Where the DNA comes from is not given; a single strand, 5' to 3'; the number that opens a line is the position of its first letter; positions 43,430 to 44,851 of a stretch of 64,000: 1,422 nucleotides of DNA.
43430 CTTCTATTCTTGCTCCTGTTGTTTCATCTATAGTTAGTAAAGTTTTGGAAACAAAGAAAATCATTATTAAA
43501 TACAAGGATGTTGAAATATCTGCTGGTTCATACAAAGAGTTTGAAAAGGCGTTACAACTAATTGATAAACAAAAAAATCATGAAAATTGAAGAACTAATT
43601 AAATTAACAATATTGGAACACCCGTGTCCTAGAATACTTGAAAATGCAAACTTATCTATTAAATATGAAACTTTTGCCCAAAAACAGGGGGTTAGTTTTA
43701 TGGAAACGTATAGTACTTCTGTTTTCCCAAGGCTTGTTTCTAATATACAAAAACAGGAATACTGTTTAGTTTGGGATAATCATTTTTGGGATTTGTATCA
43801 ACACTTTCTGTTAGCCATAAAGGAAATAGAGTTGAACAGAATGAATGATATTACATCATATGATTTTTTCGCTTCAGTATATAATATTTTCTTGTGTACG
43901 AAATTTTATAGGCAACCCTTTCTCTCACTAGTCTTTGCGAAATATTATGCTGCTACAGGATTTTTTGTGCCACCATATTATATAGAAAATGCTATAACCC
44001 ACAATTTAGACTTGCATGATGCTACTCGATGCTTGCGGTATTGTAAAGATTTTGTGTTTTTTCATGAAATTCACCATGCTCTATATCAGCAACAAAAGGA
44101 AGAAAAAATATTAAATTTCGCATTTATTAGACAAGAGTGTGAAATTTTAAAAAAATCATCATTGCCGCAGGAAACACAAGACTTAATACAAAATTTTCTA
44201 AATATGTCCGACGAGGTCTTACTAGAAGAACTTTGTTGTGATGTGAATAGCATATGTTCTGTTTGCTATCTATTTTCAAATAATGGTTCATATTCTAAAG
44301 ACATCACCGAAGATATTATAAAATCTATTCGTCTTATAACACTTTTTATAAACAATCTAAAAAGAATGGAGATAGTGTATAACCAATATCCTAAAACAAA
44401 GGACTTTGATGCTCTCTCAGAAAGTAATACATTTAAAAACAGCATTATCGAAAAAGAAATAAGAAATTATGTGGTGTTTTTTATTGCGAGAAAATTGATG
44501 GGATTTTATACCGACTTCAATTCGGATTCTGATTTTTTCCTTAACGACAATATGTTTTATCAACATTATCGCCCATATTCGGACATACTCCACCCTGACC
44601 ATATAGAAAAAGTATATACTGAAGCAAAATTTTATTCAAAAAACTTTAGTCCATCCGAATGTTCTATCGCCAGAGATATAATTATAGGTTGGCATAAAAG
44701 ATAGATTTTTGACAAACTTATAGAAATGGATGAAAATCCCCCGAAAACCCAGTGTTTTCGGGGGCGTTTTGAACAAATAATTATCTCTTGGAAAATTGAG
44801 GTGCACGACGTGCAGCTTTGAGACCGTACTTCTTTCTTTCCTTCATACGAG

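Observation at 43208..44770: Strongly AT-rich two-gene cassette (99-aa helix protein plus 374-aa HExxH protein) wedged next to rpsI-rplM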

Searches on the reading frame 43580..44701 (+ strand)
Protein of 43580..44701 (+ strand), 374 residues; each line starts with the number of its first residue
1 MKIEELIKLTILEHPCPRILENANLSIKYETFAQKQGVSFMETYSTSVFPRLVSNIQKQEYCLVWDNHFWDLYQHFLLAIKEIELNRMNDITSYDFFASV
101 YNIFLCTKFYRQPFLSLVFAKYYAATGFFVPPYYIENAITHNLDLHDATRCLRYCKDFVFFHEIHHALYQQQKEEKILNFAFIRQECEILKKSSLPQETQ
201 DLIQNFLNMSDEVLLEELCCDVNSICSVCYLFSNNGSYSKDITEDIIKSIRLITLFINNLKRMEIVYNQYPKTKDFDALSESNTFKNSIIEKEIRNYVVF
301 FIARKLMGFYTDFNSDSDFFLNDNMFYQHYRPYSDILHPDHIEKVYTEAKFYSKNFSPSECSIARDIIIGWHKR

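Call 4: search_protein_families(library=pfam, proteins=[window:43580-44701:+], max_evalue=10)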
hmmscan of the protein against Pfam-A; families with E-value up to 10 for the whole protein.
window:43580-44701:+ (374 aa): 0 families

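Call 5: search_protein_families(library=padloc, proteins=[window:43580-44701:+], max_evalue=10)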
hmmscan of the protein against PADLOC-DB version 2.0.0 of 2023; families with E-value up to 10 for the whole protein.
window:43580-44701:+ (374 aa): 0 families

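Call 6: search_protein_families(library=ncbifam, proteins=[window:43580-44701:+], max_evalue=10)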
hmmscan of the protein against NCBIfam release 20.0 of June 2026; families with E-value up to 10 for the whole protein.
window:43580-44701:+ (374 aa): 0 families

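Call 7: search_protein_families(library=phrogs, proteins=[window:43580-44701:+], max_evalue=10)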
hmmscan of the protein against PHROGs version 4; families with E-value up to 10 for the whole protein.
window:43580-44701:+ (374 aa): 2 families
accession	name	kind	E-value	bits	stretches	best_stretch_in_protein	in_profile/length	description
phrog_36288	-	unknown function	0.11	14.3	0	215-252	56-92/100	-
phrog_2560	-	unknown function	1.1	10.4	1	8-43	3-38/68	-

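Call 8: find_homologous_proteins(query=window:43580-44701:+, max_evalue=0.01)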
Query window:43580-44701:+ (374 aa): 9 proteins with E <= 0.01 among 1292 candidates.
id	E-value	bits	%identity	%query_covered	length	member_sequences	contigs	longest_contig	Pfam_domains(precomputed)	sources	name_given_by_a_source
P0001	6.1e-252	853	100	100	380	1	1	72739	-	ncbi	-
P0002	6.7e-170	584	70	100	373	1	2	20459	-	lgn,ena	-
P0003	2.0e-121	424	52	99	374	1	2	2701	-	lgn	-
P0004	1.1e-120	422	52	99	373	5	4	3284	-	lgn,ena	-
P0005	9.6e-114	399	49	99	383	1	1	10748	-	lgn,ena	-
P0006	3.4e-104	367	47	100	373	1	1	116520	-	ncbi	-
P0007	7.2e-99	350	50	93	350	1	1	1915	PF27432.1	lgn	-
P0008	1.1e-94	336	43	99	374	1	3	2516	-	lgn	-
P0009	2.9e-63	233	52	59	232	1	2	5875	-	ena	-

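Call 12: search_protein_families(library=pfam, proteins=[P0007, P0006, P0005, P0002], max_evalue=10)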
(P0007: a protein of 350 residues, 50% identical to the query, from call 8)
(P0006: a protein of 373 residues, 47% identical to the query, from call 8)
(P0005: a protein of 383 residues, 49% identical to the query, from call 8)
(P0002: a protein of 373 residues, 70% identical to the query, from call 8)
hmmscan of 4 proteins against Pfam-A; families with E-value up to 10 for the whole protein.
P0007 (350 aa): 1 family
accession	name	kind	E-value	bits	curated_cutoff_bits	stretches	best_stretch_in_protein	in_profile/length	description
PF24739.1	DUF7690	-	0.037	14.9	25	1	275-319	11-55/84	Domain of unknown function (DUF7690)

P0006 (373 aa): 0 families

P0005 (383 aa): 0 families

P0002 (373 aa): 0 families

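Call 13: find_encoding_contigs(protein=P0006, flank=8000, max_places=3)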
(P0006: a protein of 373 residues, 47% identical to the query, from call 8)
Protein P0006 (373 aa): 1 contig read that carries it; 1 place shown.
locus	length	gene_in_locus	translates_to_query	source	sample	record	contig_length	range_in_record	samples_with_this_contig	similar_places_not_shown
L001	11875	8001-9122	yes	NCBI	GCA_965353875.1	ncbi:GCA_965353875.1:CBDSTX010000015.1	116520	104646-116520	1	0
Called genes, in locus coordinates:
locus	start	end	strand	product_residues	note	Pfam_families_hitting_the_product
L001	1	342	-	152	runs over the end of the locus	PF22811:Zn_ribbon_NrdR, PF03477:ATP-cone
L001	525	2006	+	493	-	PF01336:tRNA_anti-codon, PF00152:tRNA-synt_2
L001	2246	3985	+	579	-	-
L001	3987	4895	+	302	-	-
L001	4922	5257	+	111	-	PF13730:HTH_36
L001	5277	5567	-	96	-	-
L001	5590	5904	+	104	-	PF21983:NikA-like, PF05713:MobC (weak)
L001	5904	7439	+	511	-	PF03432:Relaxase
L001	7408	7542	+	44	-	-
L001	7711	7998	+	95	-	-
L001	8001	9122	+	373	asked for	-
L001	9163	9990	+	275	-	PF00805:Pentapeptide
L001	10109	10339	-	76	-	-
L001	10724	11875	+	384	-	?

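Call 14: find_encoding_contigs(protein=P0002, flank=8000, max_places=3)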
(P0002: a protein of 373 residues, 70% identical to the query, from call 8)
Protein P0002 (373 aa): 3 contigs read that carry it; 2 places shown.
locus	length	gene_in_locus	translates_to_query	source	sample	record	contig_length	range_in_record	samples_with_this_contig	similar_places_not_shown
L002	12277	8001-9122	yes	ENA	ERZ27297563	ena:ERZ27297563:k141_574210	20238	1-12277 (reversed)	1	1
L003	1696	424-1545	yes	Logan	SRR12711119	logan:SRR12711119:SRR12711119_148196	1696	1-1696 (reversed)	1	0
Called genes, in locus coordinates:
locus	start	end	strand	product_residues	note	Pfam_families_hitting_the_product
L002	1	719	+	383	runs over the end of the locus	PF00412:LIM (faint), PF12224:Amidoligase_2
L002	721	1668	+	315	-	PF13522:GATase_6, PF13537:GATase_7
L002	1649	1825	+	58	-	-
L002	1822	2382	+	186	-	PF00239:Resolvase, PF02796:HTH_7 (weak)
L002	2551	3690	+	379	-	-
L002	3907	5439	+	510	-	PF08706:D5_N, PF19263:DUF5906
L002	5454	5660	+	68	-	-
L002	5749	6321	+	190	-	-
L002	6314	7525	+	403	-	PF14659:Phage_int_SAM_3, PF22022:Phage_int_M, PF00589:Phage_integrase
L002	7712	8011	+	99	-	-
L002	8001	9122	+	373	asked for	-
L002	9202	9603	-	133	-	PF00380:Ribosomal_S9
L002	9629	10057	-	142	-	PF00572:Ribosomal_L13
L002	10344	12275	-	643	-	?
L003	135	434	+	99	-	-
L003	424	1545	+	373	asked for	-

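Call 15: find_encoding_contigs(protein=P0005, flank=8000, max_places=3)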
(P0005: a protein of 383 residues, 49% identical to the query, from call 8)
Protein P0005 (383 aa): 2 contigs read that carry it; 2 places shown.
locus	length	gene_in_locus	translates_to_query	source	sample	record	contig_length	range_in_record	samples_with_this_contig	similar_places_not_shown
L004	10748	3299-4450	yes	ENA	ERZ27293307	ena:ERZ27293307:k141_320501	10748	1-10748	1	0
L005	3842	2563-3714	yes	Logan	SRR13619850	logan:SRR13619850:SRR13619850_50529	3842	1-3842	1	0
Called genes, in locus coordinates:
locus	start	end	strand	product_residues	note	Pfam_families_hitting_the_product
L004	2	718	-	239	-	?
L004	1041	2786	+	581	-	PF13175:AAA_15, PF13304:AAA_21 (weak)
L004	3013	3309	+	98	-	-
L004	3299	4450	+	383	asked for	-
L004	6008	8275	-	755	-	-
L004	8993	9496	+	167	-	-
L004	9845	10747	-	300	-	?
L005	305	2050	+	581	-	PF13175:AAA_15, PF13304:AAA_21 (weak)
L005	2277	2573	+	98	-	-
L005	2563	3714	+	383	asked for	-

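Call 18: find_encoding_contigs(protein=P0009, flank=6000, max_places=3)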
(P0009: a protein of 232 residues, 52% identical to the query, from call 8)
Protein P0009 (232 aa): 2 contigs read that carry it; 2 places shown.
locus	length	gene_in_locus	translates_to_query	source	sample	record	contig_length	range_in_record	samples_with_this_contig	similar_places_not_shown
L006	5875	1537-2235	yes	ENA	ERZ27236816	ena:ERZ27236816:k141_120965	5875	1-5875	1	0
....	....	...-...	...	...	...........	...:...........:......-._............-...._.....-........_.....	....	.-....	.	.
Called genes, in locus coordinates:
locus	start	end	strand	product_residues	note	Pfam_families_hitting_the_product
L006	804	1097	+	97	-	-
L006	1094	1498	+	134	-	-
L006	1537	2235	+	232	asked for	-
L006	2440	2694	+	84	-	PF04221:RelB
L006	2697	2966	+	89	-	PF06769:YoeB_toxin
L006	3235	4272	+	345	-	-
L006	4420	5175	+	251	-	-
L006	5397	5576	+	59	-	-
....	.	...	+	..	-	?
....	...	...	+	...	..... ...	-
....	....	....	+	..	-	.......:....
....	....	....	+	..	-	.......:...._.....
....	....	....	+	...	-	?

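Call 19: find_encoding_contigs(protein=P0004, flank=6000, max_places=4)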
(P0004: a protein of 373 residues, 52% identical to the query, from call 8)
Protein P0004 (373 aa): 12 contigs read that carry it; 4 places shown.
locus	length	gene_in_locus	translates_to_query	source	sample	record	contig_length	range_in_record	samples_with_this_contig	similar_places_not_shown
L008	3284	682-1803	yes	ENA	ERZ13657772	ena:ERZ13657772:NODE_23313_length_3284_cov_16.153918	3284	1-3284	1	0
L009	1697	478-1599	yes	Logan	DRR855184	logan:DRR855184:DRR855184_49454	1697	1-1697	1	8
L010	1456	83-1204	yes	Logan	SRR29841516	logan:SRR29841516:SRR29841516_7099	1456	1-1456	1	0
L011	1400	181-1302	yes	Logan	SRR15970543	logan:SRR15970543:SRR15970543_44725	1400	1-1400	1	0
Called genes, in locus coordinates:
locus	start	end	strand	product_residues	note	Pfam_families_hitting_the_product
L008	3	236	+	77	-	?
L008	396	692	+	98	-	-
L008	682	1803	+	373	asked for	-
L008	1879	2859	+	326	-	PF13154:DUF3991, PF13155:Toprim_2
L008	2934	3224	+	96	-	-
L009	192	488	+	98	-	-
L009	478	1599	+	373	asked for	-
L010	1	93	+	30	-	?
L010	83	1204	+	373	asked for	-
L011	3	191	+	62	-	?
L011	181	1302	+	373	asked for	-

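Call 22: search_solved_structures(query=A1, max_evalue=10)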
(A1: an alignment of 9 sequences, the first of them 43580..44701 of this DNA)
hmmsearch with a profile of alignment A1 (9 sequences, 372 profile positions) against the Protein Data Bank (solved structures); distinct sequences matched with E-value up to 10: 1.
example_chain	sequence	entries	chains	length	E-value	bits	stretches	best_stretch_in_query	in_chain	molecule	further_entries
9sob_B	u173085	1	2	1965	0.12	15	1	178-264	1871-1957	Nucleoporin (DUF3414)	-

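Call 27: predict_structure(alignment_id=A1)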
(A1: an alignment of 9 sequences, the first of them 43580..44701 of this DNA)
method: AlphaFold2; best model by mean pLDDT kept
length: 374 residues; sequences in the alignment: 9
mean_pLDDT: 84.9   pTM: 0.88
mean pLDDT of the five models: 84.9, 81.3, 80.7, 77.7, 75.4
residues with pLDDT >= 90: 151; 70-90: 178; 50-70: 33; < 50: 12
segments of 3 or more residues with pLDDT < 50: 314-322
pLDDT, mean of each block of 10 residues (from residue 1): 87 77 86 94 87 89 91 89 85 91 94 97 84 58 86 95 94 90 89 81 85 88 93 81 87 88 90 79 69 76 84 47 62 89 96 98 92 73
secondary structure, 60 per line:
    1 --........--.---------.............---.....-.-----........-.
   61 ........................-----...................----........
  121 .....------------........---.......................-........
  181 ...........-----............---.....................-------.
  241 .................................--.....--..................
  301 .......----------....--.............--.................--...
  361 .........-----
elements in order: H3-10 H23-35 E39-43 E51-55 E60-66 H67-84 H90-108 H113-125 H138-145 H149-171 H173-191 H197-208 H212-232 H240-273 H276-280 H283-307 H318-321 H324-336 H339-355 H358-369

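Call 31: fold_search(model_id=the predicted structure, library=pdb)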
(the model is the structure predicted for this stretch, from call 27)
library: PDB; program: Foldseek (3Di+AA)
matches with E <= 10: 521; with E <= 0.001: 0
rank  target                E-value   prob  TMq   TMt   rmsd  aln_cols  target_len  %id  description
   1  5l22_B                8.2e-02  0.12  0.09  0.08  25.2       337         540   14  PrtD T1SS ABC transporter (released 2017-03-08)
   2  7zdc_D                3.5e-01  0.08  0.10  0.08  24.1       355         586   11  IF(heme/confined) conformation of CydDC in ADP(CydD) bound state (Dataset-3) (released 2023-04-19)
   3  7zdb_D                4.0e-01  0.07  0.11  0.08  24.9       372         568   11  IF(heme/bound) conformation of CydDC in ADP+Pi(CydC)/ATP(CydD) bound state (Dataset-2) (released 2023-04-19)
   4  7zdk_D                5.1e-01  0.07  0.11  0.08  24.5       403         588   11  IF(apo/asym) conformation of CydDC in AMP-PNP(CydC)/AMP-PNP(CydD) bound state (Dataset-8) (released 2023-04-19)
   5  6bpl_B                5.6e-01  0.06  0.09  0.07  25.0       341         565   10  E. coli MsbA in complex with LPS and inhibitor G907 (released 2018-05-02)
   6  9f63                  6.0e-01  0.08  0.14  0.12  20.4       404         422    9  Crystal structure of Saccharomyces cerevisiae pH nine-sensitive protein 1 (PNS1) (released 2024-05-15)
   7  7a0g_DDD              6.6e-01  0.08  0.10  0.12  37.5       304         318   10  Structure of the SmhB pore of the tripartite alpha-pore forming toxin, Smh, from Serratia marcescens. (released 2021-03-31)
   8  8ipq_A                6.6e-01  0.06  0.11  0.09  23.2       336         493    8  Cryo-EM structure of heme transporter CydDC from Mycobacterium smegmatis in the inward facing apo state (released 2023-06-14)
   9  9g71_A                6.9e-01  0.07  0.12  0.12  33.0       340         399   11  Cryo-EM structure of TTYH2 in complex with lipids in GDN (released 2025-05-21)
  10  4qn1                  7.5e-01  0.08  0.13  0.14  26.3       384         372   10  Crystal Structure of a Functionally Uncharacterized Domain of E3 Ubiquitin Ligase SHPRH (released 2014-08-13)
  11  3dde_B                7.5e-01  0.07  0.11  0.15  22.0       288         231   10  Crystal structure of a domain of unknown function with a heme oxygenase-like fold (sden_3740) from shewanella denitrif (released 2008-06-24)
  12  6bpp_B                7.5e-01  0.03  0.09  0.06  25.4       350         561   10  E. coli MsbA in complex with LPS and inhibitor G092 (released 2018-05-02)
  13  2q13                  8.5e-01  0.12  0.13  0.13  35.5       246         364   14  Crystal structure of BAR-PH domain of APPL1 (released 2007-08-14)
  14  2z0o                  8.5e-01  0.09  0.11  0.11  35.7       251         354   14  Crystal structure of APPL1-BAR-PH domain (released 2008-05-13)
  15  8t1p_C                8.5e-01  0.06  0.11  0.08  23.9       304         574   11  Heterodimeric ABC transporter BmrCD in the occluded conformation bound to ADPVi: BmrCD_OC-ADPVi (released 2023-11-15)
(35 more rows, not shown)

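Call 32: fold_search(model_id=the predicted structure, library=viral)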
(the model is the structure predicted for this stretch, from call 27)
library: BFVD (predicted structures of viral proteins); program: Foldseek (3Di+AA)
matches with E <= 10: 190; with E <= 0.001: 0
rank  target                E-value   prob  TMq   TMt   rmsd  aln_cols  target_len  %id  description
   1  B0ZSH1                1.4e-01  0.11  0.11  0.06  28.4       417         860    9  Probable tape measure protein [Halomonas phage phiHAP-1 (isolate -/Gulf of Mexico/-/2001)]
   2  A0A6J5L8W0            1.6e-01  0.16  0.13  0.14  34.9       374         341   10  Flagellar basal-body/hook protein, C-terminal domain containing protein [uncultured Caudovirales phage]
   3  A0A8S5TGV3            1.8e-01  0.08  0.10  0.05  38.4       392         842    9  Uncharacterized protein [Myoviridae sp. ctIty1]
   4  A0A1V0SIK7            5.5e-01  0.04  0.10  0.09  26.0       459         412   12  Uncharacterized protein [Klosneuvirus KNV1]
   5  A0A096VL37            6.3e-01  0.05  0.11  0.07  23.4       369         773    9  Internal virion protein [Synechococcus phage S-CBP2]
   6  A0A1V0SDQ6            7.5e-01  0.06  0.12  0.11  20.7       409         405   11  UNC93-like protein MFSD11 [Indivirus ILV1]
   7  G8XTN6                8.1e-01  0.08  0.13  0.11  22.2       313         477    9  Envelope protein US28 [Simian cytomegalovirus (strain Colburn)]
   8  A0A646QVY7            1.0e+00  0.06  0.12  0.06  24.3       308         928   11  (no name in the UniProt tables at hand)
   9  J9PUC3                1.2e+00  0.08  0.15  0.18  17.7       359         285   10  Nucleotidyltransferase [Bacillus phage BCD7]
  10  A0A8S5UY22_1          1.3e+00  0.04  0.11  0.06  21.1       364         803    8  Tail tape measure [Siphoviridae sp. ctjKY6]
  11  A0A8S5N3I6            1.4e+00  0.06  0.12  0.07  25.3       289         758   11  Uncharacterized protein (Fragment) [Myoviridae sp. ct96L1]
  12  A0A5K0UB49            1.5e+00  0.08  0.13  0.09  26.4       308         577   11  Uncharacterized protein [Yasminevirus sp. GU-2018]
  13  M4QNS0                1.6e+00  0.06  0.12  0.06  26.0       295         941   10  (no name in the UniProt tables at hand)
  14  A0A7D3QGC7            1.8e+00  0.04  0.12  0.10  20.3       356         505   12  (no name in the UniProt tables at hand)
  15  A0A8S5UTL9            1.8e+00  0.02  0.09  0.05  39.6       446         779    9  Uncharacterized protein [Myoviridae sp. ctYA416]
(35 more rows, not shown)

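Call 33: search_protein_representatives(alignment_id=A1)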
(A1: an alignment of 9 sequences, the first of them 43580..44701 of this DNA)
Query: 9 sequences, 372 profile positions. Proteins with E-value up to 0.001 (for the whole library): 87; up to 1e-10: 46; up to 1e-30: 11. The best 87 are listed.
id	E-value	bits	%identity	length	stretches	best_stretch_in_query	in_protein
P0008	2.0e-171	586.9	-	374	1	1-371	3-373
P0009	1.4e-106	373.6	-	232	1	150-371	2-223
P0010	2.2e-58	214.9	-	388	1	3-370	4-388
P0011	1.5e-52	195.7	-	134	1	1-129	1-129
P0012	8.8e-52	193.2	-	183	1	2-174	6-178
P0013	5.4e-51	190.6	-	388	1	1-370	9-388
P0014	1.8e-49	185.6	-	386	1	2-370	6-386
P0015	1.5e-48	182.6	-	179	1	204-371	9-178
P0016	2.8e-45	171.8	-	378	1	1-370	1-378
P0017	2.2e-37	145.8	-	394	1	1-369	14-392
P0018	2.8e-31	125.7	-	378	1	3-370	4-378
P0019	1.4e-29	120.2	-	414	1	1-371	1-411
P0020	2.8e-25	106.0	-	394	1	28-369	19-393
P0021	2.8e-25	105.9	-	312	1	1-255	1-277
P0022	3.0e-25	105.9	-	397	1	35-369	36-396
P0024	2.1e-24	103.1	-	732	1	36-258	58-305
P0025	4.3e-23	98.8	-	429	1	11-329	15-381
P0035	8.9e-18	81.3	-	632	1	30-273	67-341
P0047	2.8e-13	66.5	-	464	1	38-270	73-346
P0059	1.8e-08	50.7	-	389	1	33-298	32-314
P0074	8.6e-06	41.8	-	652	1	57-224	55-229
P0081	7.6e-05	38.7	-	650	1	54-249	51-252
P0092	4.0e-04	36.3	-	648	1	58-270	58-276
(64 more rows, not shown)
